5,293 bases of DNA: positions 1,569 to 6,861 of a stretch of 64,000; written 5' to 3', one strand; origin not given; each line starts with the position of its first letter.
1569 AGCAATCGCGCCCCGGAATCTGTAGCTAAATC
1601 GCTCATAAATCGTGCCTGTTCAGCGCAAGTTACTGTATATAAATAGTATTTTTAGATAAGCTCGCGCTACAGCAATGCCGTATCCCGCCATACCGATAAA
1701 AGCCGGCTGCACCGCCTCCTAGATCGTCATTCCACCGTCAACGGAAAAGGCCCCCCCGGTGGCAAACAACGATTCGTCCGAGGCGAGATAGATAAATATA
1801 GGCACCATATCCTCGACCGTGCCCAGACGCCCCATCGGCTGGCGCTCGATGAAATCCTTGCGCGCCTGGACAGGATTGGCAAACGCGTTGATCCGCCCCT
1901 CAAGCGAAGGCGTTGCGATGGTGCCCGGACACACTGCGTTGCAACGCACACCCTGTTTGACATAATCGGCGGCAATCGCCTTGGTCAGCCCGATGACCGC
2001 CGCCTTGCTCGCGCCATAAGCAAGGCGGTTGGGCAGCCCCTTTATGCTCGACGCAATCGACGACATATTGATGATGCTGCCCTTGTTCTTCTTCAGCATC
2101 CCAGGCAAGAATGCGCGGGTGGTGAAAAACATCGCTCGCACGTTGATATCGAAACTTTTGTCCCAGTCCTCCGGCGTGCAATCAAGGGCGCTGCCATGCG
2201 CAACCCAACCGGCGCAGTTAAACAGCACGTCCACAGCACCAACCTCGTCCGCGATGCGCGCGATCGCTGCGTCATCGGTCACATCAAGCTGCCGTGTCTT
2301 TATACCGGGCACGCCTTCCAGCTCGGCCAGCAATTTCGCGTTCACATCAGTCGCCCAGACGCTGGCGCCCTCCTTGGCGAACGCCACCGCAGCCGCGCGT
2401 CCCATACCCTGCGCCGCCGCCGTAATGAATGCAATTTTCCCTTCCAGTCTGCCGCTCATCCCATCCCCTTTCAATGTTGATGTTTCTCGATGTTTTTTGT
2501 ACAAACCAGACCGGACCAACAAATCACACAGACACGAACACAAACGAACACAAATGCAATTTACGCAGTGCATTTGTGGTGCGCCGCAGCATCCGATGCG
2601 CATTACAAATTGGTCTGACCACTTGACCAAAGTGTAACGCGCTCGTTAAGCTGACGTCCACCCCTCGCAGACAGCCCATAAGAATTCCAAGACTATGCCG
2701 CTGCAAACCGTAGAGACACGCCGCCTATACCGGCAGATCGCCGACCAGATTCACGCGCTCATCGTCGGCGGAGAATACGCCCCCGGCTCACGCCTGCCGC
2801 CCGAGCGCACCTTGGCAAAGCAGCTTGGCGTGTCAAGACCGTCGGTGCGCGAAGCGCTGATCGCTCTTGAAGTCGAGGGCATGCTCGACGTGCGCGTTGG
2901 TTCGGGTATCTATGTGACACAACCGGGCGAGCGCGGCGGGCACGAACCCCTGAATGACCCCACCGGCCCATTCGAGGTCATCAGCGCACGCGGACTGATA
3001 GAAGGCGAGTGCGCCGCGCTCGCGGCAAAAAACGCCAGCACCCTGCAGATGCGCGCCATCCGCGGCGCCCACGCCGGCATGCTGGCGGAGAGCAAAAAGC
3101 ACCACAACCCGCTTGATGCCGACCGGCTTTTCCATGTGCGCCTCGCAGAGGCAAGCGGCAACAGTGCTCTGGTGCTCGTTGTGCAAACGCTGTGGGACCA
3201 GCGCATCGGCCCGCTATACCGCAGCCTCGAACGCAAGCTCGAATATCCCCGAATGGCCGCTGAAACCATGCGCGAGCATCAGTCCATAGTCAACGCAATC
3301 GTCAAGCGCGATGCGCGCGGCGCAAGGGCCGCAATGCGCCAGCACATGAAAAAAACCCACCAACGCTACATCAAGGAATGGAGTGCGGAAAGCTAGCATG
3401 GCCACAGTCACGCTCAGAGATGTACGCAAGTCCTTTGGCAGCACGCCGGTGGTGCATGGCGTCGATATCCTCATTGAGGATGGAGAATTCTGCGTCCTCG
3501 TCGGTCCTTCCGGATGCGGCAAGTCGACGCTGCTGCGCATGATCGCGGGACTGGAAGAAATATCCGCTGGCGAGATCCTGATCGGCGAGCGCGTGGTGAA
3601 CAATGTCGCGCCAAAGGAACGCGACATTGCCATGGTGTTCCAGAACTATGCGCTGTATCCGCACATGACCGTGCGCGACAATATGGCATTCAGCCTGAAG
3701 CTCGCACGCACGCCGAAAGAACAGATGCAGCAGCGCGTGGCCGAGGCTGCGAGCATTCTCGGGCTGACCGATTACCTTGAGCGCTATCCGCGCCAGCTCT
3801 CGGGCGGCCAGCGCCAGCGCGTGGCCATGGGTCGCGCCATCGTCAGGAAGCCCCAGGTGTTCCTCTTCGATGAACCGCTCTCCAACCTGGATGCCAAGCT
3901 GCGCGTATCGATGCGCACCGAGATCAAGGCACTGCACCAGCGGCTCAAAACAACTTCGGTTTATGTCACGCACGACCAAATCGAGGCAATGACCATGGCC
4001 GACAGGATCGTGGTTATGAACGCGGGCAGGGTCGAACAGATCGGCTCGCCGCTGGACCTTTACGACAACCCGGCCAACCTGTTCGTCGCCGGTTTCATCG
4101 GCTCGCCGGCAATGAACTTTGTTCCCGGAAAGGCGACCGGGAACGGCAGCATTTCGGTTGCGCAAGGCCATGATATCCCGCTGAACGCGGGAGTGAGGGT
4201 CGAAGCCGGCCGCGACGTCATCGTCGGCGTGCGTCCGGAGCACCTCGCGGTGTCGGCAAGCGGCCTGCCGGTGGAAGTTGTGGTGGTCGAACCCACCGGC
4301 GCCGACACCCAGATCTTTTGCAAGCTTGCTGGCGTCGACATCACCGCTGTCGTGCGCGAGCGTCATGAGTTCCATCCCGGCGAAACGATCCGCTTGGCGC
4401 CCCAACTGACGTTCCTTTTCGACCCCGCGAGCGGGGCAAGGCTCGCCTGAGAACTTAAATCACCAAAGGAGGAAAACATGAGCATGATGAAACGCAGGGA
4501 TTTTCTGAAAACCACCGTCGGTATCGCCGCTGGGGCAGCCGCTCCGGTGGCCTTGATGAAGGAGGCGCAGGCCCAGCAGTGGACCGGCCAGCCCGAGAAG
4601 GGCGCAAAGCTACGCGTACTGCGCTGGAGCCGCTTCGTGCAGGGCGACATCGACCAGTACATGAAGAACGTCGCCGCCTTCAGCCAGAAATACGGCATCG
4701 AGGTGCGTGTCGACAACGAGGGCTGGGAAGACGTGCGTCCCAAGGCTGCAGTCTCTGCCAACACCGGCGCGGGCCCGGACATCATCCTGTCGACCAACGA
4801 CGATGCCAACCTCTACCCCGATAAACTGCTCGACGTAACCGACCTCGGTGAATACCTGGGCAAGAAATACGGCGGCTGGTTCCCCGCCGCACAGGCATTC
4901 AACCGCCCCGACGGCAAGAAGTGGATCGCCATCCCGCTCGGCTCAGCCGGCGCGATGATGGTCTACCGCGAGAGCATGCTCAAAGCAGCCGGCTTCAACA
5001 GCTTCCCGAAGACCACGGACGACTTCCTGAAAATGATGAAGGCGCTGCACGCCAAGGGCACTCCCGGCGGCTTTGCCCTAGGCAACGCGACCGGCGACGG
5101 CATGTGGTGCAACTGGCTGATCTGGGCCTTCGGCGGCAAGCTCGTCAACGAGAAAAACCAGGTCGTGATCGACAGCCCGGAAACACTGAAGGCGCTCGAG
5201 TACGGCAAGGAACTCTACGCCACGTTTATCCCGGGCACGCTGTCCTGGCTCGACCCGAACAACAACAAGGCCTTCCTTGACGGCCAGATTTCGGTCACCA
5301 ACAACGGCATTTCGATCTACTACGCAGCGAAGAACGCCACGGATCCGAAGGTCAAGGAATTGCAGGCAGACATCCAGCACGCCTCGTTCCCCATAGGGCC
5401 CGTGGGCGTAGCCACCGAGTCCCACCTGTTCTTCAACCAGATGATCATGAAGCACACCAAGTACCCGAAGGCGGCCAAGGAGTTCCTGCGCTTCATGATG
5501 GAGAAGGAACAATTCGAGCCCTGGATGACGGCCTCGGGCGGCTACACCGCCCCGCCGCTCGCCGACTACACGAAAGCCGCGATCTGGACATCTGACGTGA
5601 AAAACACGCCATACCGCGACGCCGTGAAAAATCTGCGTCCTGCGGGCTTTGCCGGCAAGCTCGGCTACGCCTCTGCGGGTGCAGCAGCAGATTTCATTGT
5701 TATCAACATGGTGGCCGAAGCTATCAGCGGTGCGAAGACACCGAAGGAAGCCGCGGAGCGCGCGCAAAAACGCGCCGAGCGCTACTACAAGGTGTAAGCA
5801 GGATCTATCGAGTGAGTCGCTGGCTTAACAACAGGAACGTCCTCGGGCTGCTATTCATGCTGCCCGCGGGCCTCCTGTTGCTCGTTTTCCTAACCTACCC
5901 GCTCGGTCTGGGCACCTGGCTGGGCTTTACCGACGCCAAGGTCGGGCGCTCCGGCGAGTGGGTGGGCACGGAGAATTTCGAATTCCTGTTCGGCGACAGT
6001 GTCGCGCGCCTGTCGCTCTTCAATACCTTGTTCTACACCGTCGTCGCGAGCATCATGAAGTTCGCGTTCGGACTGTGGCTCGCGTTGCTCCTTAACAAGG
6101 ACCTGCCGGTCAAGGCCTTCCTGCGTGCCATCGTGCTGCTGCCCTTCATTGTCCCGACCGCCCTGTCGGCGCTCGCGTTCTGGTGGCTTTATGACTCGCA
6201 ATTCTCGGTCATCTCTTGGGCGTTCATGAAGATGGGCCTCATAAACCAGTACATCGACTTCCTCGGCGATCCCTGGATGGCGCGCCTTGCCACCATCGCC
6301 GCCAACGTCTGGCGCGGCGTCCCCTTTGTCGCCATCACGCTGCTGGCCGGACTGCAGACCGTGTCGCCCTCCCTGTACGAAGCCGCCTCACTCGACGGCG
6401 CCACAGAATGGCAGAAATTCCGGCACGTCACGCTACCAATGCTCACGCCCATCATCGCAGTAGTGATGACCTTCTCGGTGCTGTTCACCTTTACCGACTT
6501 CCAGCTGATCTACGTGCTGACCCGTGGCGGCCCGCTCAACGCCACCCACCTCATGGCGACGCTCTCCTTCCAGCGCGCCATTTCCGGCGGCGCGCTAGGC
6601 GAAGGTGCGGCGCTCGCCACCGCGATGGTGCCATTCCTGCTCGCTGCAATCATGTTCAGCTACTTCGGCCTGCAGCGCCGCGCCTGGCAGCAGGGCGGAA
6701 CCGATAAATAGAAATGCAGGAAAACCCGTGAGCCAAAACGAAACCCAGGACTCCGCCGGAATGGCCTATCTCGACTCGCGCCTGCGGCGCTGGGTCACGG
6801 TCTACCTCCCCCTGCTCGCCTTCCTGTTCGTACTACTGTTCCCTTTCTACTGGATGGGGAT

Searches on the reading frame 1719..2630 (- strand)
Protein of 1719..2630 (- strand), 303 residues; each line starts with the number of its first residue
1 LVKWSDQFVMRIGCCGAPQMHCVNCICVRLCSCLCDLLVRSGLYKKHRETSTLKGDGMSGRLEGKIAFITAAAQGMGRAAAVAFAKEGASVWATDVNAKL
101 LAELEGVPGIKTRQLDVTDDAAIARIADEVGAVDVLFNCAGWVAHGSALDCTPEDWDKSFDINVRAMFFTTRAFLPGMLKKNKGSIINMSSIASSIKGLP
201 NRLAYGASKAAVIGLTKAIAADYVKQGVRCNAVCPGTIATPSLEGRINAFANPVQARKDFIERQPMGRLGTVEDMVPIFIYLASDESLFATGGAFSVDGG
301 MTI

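Call 71: search_protein_families(library=pfam, proteins=[window:1719-2630:-], max_evalue=0.00001)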
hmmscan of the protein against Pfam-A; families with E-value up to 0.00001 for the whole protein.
window:1719-2630:- (303 aa): 5 families
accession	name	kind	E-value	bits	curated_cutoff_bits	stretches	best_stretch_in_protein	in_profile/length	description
PF13561.12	adh_short_C2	-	6e-59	199.9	27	1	72-302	2-236/236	Enoyl-(Acyl carrier protein) reductase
PF00106.31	adh_short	-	9.7e-48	162.7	26.6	1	65-243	1-187/195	short chain dehydrogenase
PF01370.27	Epimerase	-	4.1e-07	30.1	20.9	1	76-262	10-201/240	NAD dependent epimerase/dehydratase family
PF23441.1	SDR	-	7e-07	29.3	27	1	165-301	124-255/258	SDR-like rossmann domain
PF08659.16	KR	-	5.2e-06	26.9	22.6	1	74-215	10-159/180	KR domain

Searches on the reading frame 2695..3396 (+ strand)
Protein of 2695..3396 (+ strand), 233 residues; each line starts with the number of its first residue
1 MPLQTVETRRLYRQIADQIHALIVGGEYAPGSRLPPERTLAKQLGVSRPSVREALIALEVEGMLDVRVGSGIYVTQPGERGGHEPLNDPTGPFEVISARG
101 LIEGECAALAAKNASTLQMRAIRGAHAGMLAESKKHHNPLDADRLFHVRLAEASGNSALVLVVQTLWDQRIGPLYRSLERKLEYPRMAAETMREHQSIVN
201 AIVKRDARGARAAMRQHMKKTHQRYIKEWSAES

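Call 71: search_protein_families(library=pfam, proteins=[window:2695-3396:+], max_evalue=0.00001)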
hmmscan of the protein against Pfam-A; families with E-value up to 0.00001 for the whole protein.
window:2695-3396:+ (233 aa): 2 families
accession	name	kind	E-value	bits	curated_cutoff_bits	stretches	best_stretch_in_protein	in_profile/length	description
PF07729.17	FCD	-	3e-25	89.5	24.3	1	94-219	1-124/125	FCD domain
PF00392.27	GntR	-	9.3e-23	80.1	27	1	11-74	1-64/64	Bacterial regulatory proteins, gntR family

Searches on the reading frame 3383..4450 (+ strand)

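Call 71: search_protein_families(library=pfam, proteins=[window:3383-4450:+], max_evalue=0.00001)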
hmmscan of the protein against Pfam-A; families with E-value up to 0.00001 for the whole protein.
window:3383-4450:+ (355 aa): 4 families
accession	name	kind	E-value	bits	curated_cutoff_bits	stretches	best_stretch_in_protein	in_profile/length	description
PF00005.33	ABC_tran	-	1.4e-33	116.8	25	1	25-166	2-136/137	ABC transporter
PF17912.7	OB_MalK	-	3.1e-13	50.8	27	1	240-288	1-53/53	MalK OB fold domain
PF08402.16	TOBE_2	-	1.1e-09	38.8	21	1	281-340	1-68/76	TOBE domain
PF13304.12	AAA_21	-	5.8e-06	27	27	0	38-62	3-39/304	AAA domain, putative AbiEii toxin, Type IV TA system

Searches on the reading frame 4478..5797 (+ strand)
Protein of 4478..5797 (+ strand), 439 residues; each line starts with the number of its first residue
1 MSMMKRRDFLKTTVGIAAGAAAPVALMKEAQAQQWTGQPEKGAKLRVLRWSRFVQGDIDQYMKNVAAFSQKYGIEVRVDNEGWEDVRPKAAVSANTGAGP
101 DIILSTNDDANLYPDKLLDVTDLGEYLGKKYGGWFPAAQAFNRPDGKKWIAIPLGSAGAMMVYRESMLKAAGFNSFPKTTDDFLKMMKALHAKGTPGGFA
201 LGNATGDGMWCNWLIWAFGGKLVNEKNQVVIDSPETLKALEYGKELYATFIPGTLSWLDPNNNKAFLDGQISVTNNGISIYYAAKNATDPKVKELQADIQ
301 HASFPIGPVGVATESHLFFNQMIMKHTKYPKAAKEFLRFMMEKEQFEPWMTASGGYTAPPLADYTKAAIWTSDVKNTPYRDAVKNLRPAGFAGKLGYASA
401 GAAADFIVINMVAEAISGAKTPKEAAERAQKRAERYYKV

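Call 71: search_protein_families(library=pfam, proteins=[window:4478-5797:+], max_evalue=0.00001)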
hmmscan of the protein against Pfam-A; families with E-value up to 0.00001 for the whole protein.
window:4478-5797:+ (439 aa): 2 families
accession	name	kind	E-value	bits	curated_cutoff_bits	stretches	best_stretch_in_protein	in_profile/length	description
PF13416.11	SBP_bac_8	-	1.5e-35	123.8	27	1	65-376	3-277/279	Bacterial extracellular solute-binding protein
PF01547.30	SBP_bac_1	-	2.3e-27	97.2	26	1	60-345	9-305/307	Bacterial extracellular solute-binding protein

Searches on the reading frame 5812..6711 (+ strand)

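Call 71: search_protein_families(library=pfam, proteins=[window:5812-6711:+], max_evalue=0.00001)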
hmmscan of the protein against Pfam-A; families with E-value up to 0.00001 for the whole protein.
window:5812-6711:+ (299 aa): 1 family
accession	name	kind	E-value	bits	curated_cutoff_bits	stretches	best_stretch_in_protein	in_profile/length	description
PF00528.27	BPD_transp_1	-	1e-16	61.7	26.4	1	85-284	3-174/184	Binding-protein-dependent transport system inner membrane component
